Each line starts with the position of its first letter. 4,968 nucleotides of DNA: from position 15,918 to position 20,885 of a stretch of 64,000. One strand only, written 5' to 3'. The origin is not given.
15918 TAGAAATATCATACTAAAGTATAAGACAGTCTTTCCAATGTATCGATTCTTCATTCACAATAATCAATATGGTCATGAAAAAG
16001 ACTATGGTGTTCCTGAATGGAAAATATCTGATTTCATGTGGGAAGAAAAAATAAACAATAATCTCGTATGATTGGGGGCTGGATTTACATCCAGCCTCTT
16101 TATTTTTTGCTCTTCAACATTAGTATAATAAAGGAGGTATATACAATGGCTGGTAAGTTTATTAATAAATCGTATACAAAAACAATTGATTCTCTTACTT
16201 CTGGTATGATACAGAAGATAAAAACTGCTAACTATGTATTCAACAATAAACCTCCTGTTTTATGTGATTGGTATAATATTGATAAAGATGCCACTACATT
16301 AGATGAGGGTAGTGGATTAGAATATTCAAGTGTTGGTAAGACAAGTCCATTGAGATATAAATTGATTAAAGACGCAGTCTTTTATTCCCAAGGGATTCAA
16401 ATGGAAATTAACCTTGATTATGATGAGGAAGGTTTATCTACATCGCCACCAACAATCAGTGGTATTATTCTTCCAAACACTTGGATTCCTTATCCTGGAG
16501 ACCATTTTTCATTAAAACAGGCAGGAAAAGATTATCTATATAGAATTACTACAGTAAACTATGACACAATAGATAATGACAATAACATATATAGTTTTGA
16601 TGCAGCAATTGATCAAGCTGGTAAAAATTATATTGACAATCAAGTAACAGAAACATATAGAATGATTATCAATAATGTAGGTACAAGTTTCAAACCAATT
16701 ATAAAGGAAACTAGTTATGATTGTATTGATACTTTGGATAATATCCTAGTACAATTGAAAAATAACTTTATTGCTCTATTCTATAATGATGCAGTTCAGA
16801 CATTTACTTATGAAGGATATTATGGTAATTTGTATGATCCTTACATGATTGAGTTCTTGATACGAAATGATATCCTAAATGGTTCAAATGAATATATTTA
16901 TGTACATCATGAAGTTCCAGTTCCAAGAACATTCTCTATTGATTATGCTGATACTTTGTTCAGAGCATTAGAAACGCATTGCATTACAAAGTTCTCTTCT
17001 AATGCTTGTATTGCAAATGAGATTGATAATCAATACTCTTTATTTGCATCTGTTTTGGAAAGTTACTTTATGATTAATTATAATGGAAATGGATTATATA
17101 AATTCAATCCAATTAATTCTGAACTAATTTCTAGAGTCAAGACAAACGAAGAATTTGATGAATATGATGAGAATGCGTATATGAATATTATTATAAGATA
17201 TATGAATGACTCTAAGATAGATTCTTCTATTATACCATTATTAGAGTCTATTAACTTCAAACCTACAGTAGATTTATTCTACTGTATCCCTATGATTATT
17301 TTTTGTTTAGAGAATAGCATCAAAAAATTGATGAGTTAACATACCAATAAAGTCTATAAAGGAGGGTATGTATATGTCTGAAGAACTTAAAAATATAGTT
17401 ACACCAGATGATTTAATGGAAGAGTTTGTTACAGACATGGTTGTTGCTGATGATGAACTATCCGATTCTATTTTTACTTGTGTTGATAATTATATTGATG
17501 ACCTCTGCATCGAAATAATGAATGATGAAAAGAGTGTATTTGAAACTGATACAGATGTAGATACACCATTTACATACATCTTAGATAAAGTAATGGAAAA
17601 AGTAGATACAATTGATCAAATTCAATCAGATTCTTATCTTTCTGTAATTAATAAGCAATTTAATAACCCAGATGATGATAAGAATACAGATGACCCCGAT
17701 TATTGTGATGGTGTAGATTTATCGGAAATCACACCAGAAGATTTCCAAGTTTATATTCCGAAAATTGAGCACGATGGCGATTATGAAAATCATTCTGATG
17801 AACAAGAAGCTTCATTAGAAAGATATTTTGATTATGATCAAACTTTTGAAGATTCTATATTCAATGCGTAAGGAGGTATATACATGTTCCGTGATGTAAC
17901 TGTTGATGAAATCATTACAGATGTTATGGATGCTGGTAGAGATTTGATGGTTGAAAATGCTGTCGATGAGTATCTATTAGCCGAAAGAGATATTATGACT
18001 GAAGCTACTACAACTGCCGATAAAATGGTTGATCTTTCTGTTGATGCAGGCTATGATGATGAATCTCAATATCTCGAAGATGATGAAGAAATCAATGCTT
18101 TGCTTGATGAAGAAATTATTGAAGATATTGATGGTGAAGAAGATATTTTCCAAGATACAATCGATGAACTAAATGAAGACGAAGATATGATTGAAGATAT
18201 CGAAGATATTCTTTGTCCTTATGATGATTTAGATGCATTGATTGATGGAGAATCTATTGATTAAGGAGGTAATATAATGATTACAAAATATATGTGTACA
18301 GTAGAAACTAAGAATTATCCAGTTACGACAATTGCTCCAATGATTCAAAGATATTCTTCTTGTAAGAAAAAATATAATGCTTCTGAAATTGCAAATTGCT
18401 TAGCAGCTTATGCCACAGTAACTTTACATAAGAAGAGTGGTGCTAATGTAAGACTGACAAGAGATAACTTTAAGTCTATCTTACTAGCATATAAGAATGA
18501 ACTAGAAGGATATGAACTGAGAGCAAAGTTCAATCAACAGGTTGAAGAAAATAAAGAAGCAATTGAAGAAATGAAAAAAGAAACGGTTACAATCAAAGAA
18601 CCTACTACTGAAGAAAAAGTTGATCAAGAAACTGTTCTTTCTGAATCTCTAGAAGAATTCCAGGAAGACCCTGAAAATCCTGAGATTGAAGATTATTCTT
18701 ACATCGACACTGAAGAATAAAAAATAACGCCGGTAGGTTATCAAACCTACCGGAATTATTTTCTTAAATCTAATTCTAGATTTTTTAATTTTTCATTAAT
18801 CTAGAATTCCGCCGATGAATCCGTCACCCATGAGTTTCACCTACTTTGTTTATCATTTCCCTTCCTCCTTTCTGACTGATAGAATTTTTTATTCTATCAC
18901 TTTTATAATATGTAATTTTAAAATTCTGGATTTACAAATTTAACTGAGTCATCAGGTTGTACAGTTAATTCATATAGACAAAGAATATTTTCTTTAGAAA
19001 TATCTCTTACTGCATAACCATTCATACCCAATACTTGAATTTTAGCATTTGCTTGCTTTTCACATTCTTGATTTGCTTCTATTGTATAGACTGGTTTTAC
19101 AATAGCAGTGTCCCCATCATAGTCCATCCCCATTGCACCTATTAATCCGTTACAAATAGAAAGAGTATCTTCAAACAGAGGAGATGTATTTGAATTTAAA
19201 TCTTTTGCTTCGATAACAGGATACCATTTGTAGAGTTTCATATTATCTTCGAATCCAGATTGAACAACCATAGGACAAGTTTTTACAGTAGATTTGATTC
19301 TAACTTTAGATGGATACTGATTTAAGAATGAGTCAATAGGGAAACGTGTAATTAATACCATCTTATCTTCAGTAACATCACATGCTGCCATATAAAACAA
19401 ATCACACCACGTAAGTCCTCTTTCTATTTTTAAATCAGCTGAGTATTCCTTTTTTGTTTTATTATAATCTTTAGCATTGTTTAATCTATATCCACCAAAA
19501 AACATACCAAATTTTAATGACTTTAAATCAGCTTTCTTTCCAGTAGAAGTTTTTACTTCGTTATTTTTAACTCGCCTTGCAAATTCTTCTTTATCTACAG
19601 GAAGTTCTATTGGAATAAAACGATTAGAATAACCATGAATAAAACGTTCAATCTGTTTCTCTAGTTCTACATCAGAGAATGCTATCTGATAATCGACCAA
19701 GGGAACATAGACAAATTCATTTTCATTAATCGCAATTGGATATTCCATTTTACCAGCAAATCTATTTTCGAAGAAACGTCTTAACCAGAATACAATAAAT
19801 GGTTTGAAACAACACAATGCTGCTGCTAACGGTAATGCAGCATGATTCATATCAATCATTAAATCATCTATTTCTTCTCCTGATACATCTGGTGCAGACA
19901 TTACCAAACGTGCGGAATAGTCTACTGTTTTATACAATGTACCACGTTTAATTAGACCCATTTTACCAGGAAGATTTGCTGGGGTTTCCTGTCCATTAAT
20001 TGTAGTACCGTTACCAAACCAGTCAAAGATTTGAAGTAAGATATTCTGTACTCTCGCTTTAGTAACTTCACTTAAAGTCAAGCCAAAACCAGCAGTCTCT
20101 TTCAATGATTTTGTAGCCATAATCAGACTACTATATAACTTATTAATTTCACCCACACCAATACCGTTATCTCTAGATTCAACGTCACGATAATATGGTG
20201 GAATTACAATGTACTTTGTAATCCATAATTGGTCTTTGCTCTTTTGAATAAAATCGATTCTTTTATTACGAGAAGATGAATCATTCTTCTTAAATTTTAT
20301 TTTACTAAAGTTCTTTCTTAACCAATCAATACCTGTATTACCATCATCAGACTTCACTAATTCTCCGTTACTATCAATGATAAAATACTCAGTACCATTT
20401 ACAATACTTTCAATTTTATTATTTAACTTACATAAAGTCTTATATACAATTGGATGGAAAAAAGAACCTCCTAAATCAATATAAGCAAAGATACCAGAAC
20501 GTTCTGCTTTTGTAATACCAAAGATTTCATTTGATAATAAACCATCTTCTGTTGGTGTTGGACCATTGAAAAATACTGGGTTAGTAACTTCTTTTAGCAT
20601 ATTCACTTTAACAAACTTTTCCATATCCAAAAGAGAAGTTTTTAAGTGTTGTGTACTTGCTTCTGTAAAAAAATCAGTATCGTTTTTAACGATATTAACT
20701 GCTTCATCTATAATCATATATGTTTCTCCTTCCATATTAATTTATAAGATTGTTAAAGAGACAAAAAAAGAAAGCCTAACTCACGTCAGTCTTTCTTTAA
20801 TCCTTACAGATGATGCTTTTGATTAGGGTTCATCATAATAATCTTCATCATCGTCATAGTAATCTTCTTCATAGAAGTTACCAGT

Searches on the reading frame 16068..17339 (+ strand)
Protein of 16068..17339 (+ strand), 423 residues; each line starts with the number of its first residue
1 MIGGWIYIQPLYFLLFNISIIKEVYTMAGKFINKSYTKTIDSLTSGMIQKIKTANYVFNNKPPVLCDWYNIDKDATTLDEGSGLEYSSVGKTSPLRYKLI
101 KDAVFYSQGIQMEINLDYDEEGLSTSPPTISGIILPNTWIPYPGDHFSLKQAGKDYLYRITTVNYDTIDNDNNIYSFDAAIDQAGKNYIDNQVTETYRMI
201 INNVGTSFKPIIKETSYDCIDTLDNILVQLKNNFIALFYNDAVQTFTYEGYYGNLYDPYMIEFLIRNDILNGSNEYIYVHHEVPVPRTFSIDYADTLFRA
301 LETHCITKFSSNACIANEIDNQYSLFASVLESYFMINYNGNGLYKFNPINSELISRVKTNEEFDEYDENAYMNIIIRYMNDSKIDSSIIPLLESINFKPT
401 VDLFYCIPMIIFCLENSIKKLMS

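Call 86: search_protein_families(library=phrogs, proteins=[window:16068-17339:+], max_evalue=0.0001)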
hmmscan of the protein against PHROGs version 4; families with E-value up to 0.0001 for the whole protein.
window:16068-17339:+ (423 aa): 1 family
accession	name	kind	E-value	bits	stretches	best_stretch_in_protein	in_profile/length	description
phrog_3013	-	head and packaging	4.1e-21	76.4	1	65-418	51-423/426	virion structural protein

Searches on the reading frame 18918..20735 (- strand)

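Call 86: search_protein_families(library=phrogs, proteins=[window:18918-20735:-], max_evalue=0.0001)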
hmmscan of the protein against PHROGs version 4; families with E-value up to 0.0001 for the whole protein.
window:18918-20735:- (605 aa): 1 family
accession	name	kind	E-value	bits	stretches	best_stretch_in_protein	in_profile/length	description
phrog_2986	-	DNA, RNA and nucleotide metabolism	2.6e-83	281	2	31-365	8-344/539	RNA polymerase beta subunit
